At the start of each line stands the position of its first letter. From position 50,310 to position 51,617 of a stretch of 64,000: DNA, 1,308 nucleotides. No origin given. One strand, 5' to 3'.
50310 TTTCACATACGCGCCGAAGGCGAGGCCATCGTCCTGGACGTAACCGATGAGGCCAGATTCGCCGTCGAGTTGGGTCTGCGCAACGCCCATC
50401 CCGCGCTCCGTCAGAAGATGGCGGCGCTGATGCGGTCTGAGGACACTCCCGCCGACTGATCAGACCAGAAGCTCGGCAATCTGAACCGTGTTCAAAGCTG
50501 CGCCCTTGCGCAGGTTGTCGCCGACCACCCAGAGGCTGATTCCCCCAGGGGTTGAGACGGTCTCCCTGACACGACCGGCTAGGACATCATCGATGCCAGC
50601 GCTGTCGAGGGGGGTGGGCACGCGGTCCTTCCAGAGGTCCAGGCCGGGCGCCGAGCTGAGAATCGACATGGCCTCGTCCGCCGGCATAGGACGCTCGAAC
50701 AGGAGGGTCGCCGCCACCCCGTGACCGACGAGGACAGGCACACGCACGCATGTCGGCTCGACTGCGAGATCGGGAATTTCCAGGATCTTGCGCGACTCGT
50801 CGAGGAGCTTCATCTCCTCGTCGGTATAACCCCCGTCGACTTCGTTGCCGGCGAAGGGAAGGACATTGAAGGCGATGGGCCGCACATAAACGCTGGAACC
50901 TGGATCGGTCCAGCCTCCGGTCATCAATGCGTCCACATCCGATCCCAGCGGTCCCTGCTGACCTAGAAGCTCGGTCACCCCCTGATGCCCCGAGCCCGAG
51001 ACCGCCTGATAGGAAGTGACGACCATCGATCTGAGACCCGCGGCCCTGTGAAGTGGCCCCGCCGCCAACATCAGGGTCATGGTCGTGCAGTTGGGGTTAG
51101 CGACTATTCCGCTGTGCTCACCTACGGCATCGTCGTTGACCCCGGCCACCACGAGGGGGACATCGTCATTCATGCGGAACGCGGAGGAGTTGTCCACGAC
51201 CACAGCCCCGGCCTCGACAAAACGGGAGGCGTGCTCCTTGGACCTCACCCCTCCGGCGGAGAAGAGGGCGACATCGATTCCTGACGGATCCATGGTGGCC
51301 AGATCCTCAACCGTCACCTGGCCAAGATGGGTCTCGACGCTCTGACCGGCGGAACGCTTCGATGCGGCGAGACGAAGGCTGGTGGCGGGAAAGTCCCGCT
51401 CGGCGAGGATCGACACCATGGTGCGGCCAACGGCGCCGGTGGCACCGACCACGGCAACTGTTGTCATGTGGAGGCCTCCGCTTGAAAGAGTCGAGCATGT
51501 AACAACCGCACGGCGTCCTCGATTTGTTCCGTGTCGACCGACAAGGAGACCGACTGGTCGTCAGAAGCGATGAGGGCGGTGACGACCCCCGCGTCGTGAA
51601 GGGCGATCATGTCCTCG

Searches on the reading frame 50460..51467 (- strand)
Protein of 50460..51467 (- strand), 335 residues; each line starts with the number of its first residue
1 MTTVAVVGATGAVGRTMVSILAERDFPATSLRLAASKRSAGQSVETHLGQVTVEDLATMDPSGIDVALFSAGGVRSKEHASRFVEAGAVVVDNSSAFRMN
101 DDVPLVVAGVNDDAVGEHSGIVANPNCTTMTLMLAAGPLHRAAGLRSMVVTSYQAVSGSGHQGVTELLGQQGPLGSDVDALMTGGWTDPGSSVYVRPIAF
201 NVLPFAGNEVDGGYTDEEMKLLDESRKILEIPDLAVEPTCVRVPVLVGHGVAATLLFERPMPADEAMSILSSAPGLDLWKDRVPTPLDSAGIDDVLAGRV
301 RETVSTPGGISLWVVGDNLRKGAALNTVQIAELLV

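Call 8: search_protein_families(library=pfam, proteins=[window:50460-51467:-], max_evalue=0.01)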
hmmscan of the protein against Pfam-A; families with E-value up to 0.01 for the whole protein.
window:50460-51467:- (335 aa): 4 families
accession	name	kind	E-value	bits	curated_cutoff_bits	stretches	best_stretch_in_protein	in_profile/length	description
PF02774.23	Semialdhyde_dhC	-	1.8e-42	146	26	1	138-321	3-184/184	Semialdehyde dehydrogenase, dimerisation domain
PF01118.30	Semialdhyde_dh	-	1.8e-30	106.3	26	1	3-116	1-119/121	Semialdehyde dehydrogenase, NAD binding domain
PF13460.12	NAD_binding_10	-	0.0031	17.8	27.2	1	8-85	1-83/184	NAD(P)H-binding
PF01479.30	S4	-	0.0045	17.1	22.8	1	64-94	3-33/48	S4 domain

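Call 50: find_encoding_contigs(protein=window:50460-51467:-, flank=10000, max_places=10)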
Protein window:50460-51467:- (335 aa): 3 contigs read that carry it; 3 places shown.
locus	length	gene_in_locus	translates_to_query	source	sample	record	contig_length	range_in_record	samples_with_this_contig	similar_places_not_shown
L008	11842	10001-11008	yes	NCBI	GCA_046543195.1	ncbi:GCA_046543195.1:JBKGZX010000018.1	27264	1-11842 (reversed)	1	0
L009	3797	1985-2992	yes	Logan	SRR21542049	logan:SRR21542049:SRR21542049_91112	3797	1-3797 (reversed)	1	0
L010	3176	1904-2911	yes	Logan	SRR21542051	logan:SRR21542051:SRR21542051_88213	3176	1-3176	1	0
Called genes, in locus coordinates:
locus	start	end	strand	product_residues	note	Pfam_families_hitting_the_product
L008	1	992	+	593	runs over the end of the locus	PF05496:RuvB_N (weak), PF13177:DNA_pol3_delta2, PF13401:AAA_22 (weak), PF13604:AAA_30 (weak), PF00004:AAA, PF07728:AAA_5 (faint), PF22608:DNAX_ATPase_lid, PF12169:DNA_pol3_gamma3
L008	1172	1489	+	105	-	PF02575:YbaB_DNA_bd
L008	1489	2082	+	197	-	PF21176:RecR_HhH, PF02132:RecR_ZnF (weak), PF01751:Toprim, PF13662:Toprim_4, PF21175:RecR_C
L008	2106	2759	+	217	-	PF00702:Hydrolase, PF12710:HAD, PF13419:HAD_2, PF13242:Hydrolase_like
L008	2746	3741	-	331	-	PF03320:FBPase_glpX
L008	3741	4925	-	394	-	PF00108:Thiolase_N, PF02803:Thiolase_C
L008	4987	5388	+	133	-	PF00903:Glyoxalase, PF13468:Glyoxalase_3, PF13669:Glyoxalase_4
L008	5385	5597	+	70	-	-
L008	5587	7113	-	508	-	PF03023:MurJ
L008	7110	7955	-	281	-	PF02811:PHP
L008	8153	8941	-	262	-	PF00160:Pro_isomerase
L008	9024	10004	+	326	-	PF00696:AA_kinase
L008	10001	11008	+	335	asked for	PF01118:Semialdhyde_dh, PF02774:Semialdhyde_dhC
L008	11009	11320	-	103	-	-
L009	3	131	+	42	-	?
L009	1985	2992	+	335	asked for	PF01118:Semialdhyde_dh, PF02774:Semialdhyde_dhC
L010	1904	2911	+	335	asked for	PF01118:Semialdhyde_dh, PF02774:Semialdhyde_dhC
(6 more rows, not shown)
